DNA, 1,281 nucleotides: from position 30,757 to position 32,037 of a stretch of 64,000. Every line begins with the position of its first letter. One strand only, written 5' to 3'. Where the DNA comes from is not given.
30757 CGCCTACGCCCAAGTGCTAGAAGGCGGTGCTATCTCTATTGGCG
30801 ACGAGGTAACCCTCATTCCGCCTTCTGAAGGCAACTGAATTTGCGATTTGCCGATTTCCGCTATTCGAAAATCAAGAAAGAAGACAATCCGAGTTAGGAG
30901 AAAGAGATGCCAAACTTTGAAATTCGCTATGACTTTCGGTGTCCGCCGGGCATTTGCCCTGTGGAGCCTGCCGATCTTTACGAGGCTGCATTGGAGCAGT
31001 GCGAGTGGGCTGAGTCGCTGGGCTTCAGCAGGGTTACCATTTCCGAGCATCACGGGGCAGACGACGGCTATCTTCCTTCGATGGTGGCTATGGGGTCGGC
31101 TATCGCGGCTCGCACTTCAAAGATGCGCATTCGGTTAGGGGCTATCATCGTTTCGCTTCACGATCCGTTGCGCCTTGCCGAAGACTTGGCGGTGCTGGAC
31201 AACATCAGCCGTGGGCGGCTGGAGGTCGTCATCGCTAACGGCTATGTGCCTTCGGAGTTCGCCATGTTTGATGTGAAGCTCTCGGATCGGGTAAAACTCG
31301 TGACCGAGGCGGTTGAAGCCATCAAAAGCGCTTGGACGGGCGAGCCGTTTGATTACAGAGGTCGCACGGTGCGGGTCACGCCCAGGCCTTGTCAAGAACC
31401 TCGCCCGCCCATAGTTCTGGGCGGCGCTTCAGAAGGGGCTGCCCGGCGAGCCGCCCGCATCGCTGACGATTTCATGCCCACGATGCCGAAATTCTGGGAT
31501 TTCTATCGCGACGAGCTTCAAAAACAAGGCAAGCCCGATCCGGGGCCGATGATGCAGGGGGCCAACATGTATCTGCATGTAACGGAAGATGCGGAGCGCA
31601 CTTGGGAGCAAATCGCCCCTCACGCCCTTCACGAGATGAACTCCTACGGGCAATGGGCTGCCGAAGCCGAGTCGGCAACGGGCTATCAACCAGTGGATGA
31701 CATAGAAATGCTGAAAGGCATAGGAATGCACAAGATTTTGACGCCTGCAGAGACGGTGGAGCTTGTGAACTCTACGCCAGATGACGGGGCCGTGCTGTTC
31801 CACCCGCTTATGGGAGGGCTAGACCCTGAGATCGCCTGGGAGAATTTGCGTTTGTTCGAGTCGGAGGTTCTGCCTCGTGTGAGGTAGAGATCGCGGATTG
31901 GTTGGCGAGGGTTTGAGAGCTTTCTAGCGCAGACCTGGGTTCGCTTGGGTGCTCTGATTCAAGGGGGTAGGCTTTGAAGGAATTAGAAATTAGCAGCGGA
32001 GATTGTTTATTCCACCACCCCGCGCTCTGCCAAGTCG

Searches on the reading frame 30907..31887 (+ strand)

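Call 83: search_protein_families(library=pfam, proteins=[window:30907-31887:+], max_evalue=0.001)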
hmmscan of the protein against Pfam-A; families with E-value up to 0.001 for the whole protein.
window:30907-31887:+ (326 aa): 1 family
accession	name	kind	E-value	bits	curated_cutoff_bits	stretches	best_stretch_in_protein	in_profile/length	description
PF00296.26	Bac_luciferase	-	1.5e-45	156.3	27.9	1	25-251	22-260/314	Luciferase-like monooxygenase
